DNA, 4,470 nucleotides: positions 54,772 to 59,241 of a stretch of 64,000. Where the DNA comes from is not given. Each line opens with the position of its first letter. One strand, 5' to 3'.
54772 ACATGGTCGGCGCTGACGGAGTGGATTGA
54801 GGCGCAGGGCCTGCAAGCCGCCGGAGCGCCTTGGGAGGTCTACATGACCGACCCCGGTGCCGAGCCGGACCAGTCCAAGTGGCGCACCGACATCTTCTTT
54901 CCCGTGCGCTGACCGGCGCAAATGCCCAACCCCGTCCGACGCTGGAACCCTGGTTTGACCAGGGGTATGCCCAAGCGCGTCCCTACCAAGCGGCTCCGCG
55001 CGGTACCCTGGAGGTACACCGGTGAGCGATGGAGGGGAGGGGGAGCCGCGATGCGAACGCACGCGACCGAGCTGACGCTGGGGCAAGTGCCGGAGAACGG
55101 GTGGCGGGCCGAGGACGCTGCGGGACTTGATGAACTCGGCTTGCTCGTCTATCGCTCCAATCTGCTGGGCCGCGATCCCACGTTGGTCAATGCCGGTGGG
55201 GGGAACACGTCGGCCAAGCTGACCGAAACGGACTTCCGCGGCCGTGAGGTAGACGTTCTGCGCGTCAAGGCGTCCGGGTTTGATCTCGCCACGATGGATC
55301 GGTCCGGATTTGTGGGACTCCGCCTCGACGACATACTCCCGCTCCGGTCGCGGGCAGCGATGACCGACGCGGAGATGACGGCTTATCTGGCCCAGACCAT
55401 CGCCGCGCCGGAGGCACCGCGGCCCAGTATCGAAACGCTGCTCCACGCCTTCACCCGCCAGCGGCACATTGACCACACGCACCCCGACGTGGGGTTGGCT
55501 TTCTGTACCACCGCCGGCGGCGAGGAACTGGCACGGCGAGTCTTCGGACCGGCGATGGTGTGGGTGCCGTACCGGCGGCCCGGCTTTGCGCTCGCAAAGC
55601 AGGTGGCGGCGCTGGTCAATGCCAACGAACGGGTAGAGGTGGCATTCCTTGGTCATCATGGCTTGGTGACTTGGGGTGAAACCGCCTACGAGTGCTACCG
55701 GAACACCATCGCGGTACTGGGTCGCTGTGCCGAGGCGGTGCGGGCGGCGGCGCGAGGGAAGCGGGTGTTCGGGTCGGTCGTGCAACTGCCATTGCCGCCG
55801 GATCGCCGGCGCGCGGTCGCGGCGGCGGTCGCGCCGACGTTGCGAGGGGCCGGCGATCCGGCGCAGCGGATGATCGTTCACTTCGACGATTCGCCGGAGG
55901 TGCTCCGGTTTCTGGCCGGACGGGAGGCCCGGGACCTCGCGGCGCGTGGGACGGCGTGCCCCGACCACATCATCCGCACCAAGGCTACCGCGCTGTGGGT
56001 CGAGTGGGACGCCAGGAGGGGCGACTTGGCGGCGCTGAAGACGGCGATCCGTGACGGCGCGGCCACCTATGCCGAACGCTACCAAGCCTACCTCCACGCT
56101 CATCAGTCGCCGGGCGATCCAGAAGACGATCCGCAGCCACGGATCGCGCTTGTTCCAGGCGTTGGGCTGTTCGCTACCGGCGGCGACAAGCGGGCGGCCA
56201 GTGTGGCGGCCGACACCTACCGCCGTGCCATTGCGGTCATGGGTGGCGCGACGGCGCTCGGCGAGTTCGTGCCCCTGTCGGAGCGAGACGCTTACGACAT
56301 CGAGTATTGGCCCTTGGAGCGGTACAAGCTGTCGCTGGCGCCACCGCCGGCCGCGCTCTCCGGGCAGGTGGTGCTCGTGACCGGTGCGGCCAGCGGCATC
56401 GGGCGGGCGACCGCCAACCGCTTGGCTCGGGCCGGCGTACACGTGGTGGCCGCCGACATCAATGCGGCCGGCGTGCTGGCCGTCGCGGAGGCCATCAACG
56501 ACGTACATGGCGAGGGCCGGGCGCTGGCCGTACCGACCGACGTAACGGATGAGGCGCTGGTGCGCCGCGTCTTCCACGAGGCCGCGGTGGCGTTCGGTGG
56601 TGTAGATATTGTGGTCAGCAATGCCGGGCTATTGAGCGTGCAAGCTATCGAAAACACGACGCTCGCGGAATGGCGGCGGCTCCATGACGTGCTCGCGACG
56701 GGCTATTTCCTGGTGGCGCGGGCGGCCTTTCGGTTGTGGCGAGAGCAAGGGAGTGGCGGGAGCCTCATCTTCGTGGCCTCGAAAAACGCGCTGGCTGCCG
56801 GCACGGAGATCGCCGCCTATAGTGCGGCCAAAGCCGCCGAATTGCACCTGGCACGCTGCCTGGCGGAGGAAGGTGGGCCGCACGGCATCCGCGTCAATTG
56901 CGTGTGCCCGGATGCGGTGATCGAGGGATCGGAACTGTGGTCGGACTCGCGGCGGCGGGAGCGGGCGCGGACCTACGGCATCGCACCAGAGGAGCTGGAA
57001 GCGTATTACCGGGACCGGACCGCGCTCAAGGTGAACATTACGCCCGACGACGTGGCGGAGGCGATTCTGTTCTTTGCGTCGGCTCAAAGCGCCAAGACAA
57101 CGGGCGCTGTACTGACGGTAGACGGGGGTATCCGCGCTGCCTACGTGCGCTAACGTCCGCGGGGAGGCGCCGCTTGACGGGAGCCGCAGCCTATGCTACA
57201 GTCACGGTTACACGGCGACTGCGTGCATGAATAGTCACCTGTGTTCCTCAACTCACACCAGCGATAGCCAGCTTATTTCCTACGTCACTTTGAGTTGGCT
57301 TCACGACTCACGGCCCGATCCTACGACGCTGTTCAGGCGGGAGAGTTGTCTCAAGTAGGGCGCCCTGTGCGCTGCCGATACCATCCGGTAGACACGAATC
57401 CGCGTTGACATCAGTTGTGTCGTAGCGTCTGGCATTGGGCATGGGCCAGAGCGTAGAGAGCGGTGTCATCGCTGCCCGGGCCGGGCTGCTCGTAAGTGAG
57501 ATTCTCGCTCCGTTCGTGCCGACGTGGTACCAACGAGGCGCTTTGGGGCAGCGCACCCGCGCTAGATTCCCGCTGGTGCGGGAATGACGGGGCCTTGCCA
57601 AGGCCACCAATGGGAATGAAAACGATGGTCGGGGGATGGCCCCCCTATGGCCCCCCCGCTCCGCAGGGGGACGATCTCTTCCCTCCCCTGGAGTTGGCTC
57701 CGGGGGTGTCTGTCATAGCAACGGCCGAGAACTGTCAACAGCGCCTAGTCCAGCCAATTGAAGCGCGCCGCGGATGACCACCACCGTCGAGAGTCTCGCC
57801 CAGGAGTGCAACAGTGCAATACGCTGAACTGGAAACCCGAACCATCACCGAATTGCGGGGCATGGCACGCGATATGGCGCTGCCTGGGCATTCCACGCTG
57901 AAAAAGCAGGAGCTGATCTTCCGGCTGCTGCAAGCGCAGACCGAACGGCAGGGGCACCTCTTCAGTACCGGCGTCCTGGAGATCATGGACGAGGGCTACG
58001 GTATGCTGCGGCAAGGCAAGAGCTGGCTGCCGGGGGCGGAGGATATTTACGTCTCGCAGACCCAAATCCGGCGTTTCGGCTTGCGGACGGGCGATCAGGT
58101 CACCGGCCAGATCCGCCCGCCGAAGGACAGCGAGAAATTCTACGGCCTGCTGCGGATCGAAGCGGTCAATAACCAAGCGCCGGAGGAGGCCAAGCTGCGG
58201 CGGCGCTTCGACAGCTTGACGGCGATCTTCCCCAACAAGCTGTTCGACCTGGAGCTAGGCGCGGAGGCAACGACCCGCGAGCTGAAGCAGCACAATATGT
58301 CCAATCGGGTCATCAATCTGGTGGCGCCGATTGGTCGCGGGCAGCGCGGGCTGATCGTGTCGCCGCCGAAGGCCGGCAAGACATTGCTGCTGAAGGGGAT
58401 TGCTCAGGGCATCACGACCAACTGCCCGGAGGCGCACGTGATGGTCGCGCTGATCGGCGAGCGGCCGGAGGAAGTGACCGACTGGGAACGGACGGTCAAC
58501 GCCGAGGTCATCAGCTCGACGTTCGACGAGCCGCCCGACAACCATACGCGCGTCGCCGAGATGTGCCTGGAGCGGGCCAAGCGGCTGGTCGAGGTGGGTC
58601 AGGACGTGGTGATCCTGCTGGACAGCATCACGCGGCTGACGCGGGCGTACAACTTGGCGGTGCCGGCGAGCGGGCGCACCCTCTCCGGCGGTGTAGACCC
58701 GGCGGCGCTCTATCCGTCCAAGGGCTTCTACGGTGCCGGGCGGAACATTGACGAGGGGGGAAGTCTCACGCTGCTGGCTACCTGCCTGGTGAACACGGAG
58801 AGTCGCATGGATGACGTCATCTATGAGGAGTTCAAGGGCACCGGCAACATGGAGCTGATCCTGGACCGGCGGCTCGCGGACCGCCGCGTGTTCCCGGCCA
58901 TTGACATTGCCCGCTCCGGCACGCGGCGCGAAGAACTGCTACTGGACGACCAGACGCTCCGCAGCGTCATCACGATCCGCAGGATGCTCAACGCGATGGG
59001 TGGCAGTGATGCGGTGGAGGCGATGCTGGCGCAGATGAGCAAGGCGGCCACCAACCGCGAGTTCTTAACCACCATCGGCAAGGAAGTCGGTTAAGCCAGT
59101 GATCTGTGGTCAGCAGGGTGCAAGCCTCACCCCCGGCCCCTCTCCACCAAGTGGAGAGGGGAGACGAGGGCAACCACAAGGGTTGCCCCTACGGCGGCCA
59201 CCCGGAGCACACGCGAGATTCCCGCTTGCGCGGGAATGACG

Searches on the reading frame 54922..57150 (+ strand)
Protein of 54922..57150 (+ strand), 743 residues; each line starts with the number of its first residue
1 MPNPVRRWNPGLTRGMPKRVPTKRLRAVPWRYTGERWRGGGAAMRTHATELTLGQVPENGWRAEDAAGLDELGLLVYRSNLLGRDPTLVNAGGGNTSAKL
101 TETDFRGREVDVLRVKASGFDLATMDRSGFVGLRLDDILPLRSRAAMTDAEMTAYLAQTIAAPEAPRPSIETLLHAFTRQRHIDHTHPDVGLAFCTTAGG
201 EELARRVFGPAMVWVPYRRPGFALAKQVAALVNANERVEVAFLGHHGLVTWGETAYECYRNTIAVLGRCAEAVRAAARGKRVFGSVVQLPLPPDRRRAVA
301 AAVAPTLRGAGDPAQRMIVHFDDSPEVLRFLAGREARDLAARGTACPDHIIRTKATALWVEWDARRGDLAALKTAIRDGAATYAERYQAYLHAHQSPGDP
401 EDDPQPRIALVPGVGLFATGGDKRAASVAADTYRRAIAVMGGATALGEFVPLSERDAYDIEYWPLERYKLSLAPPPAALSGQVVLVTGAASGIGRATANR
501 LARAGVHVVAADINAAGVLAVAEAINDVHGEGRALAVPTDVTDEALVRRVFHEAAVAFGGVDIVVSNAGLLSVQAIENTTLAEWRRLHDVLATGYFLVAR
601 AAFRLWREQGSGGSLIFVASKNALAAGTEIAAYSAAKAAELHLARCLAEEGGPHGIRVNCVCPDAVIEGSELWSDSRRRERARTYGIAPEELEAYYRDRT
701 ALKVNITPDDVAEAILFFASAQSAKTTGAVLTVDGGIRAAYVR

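Call 54: search_protein_families(library=pfam, proteins=[window:54922-57150:+], max_evalue=0.001)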
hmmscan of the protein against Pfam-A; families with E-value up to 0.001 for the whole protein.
window:54922-57150:+ (743 aa): 4 families
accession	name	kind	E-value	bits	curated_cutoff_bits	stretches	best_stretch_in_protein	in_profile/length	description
PF13561.12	adh_short_C2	-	1.4e-49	169.2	27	1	488-737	1-235/236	Enoyl-(Acyl carrier protein) reductase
PF00106.31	adh_short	-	3e-47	161.1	26.6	1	482-666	1-182/195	short chain dehydrogenase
PF00596.27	Aldolase_II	-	3e-19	70.1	22.2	1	85-265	12-175/183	Class II Aldolase and Adducin N-terminal domain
PF08659.16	KR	-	1.7e-09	38.3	22.6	1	484-651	3-167/180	KR domain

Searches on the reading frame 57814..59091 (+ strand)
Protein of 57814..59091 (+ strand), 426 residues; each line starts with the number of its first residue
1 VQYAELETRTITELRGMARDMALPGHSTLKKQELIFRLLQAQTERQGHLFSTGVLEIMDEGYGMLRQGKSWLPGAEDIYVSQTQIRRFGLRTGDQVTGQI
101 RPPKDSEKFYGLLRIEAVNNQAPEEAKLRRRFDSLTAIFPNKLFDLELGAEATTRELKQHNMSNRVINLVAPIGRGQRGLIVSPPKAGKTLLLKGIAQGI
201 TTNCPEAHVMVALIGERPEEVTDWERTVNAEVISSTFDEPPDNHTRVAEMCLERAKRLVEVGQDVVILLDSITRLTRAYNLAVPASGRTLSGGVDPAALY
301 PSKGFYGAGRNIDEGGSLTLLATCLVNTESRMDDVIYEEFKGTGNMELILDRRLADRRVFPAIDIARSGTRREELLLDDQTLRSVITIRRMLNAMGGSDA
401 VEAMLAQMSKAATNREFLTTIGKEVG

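Call 54: search_protein_families(library=pfam, proteins=[window:57814-59091:+], max_evalue=0.001)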
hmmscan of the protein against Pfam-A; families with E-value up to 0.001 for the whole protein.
window:57814-59091:+ (426 aa): 4 families
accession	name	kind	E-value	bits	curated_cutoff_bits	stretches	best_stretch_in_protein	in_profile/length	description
PF07497.18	Rho_RNA_bind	-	1.6e-30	105.1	27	1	52-124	2-73/73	Rho termination factor, RNA-binding domain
PF00006.31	ATP-synt_ab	-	1.1e-24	87.7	29.5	1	165-368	3-211/213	ATP synthase alpha/beta family, nucleotide-binding domain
PF07498.18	Rho_N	-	1.8e-12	47.4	24.9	1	5-47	1-43/43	Rho termination factor, N-terminal domain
PF05729.18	NACHT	-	0.00034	20.9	26.7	1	188-281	12-99/167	NACHT domain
